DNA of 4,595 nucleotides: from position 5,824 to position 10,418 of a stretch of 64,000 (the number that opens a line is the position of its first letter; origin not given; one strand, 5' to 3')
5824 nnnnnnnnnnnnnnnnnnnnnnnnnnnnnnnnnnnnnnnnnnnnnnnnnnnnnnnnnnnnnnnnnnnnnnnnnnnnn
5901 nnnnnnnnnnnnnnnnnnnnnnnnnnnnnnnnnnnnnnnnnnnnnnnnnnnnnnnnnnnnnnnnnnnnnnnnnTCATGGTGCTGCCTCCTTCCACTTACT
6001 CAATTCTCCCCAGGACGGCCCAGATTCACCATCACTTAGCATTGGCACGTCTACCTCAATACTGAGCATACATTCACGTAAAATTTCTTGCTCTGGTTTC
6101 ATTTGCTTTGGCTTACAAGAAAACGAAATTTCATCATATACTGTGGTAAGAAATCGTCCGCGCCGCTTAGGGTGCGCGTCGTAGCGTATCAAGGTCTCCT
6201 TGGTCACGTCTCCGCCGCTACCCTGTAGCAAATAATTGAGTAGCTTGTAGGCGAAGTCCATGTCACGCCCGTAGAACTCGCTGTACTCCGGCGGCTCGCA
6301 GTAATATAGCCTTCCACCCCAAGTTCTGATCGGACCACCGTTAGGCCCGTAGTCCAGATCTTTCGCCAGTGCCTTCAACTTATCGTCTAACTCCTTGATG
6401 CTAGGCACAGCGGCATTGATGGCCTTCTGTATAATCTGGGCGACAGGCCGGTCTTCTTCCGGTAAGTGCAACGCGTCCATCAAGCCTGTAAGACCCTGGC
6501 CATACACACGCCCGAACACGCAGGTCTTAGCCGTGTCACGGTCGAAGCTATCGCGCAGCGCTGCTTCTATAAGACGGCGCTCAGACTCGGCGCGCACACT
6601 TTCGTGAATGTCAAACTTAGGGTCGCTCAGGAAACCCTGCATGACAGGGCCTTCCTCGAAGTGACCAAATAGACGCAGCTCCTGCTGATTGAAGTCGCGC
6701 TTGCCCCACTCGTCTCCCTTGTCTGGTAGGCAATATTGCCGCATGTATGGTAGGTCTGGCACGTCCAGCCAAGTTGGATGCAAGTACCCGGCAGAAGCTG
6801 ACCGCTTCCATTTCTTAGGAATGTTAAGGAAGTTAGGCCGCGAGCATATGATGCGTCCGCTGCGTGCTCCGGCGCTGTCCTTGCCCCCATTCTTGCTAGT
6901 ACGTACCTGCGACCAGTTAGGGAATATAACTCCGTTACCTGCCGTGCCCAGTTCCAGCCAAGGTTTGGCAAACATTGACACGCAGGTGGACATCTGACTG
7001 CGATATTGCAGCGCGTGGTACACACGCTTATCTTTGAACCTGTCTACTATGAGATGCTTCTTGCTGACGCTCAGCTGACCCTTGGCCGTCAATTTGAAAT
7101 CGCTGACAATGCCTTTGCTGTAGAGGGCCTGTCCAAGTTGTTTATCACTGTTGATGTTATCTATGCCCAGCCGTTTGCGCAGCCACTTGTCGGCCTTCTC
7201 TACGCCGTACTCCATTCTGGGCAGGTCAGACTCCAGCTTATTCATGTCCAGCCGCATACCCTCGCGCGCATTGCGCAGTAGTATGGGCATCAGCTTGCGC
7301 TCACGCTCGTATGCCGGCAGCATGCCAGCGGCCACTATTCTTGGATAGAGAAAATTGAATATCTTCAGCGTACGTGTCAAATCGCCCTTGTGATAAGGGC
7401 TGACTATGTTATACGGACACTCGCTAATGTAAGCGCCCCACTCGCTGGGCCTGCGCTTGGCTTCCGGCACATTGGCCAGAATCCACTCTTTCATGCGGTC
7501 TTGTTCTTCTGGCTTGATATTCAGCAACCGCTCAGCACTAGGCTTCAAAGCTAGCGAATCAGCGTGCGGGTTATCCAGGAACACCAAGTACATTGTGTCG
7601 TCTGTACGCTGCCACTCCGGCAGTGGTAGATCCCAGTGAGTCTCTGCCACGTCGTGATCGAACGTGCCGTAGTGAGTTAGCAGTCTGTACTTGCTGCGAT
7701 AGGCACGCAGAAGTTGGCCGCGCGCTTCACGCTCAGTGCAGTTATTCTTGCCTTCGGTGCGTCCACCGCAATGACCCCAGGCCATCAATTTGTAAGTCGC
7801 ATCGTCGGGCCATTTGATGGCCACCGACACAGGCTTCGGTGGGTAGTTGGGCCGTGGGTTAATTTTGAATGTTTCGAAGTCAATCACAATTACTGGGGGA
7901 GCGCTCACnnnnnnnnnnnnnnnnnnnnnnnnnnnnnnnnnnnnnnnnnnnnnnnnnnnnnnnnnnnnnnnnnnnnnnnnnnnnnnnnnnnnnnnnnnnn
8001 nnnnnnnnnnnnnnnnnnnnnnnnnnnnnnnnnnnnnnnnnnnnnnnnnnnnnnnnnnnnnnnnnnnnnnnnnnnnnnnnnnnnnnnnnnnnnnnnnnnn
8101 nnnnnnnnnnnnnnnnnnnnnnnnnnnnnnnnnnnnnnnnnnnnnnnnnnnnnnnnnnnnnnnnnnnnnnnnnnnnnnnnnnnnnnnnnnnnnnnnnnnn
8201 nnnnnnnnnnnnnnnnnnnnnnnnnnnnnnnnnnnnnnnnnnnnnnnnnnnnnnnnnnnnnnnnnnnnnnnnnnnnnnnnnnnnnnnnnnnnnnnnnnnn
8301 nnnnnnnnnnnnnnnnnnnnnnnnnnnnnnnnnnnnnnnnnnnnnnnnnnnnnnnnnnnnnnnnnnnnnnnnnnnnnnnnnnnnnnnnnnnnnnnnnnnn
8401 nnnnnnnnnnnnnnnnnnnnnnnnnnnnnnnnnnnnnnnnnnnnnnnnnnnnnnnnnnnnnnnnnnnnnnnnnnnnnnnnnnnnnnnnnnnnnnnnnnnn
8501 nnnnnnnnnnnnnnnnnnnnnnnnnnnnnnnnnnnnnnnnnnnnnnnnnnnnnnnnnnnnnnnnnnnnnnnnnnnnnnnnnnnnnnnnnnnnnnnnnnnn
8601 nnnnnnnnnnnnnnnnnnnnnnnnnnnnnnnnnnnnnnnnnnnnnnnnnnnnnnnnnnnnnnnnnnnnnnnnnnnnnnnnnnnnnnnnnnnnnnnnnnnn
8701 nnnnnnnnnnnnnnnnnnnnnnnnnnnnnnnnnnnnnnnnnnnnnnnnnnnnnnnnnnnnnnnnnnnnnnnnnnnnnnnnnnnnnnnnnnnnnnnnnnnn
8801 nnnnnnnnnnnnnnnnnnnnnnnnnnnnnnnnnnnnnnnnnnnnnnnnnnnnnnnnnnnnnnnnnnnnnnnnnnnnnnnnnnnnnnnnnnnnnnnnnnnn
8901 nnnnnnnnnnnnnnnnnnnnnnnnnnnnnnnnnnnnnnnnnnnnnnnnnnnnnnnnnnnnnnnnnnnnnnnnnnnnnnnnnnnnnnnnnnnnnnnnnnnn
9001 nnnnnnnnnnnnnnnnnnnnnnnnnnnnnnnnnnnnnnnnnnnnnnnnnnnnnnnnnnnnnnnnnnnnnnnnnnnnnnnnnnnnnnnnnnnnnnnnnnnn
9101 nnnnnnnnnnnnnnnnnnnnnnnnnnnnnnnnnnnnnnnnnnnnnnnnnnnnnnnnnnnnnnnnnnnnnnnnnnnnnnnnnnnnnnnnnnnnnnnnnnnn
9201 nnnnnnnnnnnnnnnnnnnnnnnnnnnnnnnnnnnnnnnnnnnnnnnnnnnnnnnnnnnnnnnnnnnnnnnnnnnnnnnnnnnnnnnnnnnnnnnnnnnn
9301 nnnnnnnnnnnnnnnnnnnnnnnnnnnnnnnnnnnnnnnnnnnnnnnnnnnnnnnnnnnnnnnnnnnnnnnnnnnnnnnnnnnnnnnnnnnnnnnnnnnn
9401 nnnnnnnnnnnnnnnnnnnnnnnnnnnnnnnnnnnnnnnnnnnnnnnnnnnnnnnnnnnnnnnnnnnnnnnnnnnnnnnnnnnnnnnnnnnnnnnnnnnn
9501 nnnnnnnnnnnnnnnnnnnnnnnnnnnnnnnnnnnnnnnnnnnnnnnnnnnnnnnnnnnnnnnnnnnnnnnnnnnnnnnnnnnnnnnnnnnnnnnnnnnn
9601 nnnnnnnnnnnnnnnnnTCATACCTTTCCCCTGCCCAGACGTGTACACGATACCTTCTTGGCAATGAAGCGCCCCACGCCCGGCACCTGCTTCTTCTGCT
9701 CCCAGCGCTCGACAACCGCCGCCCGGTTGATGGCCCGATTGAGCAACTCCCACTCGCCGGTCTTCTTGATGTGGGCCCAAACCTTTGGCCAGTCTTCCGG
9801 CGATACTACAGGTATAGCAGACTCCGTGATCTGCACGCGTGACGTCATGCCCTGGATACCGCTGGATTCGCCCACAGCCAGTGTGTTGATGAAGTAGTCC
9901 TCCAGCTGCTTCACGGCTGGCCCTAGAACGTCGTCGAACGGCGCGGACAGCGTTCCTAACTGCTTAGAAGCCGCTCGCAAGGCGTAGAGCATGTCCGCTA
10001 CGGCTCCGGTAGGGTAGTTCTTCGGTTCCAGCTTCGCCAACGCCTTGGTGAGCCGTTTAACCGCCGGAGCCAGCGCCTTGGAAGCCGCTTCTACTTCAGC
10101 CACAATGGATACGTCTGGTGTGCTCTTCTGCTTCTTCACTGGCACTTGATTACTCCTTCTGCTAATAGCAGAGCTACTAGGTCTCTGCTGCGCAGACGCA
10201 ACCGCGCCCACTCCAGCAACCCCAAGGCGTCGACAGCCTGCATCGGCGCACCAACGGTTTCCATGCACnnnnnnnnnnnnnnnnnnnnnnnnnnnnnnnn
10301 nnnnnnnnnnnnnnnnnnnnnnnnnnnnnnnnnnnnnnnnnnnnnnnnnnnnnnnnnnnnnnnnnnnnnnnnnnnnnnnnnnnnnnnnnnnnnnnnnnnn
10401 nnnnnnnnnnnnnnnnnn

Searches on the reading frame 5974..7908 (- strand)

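Call 7: search_protein_families(library=phrogs, proteins=[window:5974-7908:-])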
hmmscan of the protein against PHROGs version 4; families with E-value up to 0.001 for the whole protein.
window:5974-7908:- (644 aa): 4 families
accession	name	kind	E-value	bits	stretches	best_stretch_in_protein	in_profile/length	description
phrog_17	-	DNA, RNA and nucleotide metabolism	3.4e-65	221.8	1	5-642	671-1239/1445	DNA polymerase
phrog_2573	-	DNA, RNA and nucleotide metabolism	1.6e-06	28.5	1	456-621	85-252/336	DNA polymerase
phrog_12241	-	DNA, RNA and nucleotide metabolism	0.00026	21.1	0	7-309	130-425/502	DNA polymerase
phrog_15971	-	DNA, RNA and nucleotide metabolism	0.00074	19.8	0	455-614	210-349/376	DNA polymerase I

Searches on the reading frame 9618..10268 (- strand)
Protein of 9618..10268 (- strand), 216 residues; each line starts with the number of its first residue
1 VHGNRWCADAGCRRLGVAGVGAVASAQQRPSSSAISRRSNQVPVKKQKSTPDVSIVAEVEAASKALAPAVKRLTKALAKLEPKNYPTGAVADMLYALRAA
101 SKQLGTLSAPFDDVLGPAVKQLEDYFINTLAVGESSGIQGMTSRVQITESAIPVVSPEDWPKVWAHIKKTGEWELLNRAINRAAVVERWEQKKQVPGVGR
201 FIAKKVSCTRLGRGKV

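Call 58: search_protein_families(library=pfam, proteins=[window:9618-10268:-], max_evalue=0.01)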
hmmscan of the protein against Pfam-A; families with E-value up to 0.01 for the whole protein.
window:9618-10268:- (216 aa): 1 family
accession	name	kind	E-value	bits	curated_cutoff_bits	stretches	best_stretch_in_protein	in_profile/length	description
PF20669.3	Exo70_N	-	0.0049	17.5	23.9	1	69-130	36-81/83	Exocyst complex component Exo70 N-terminal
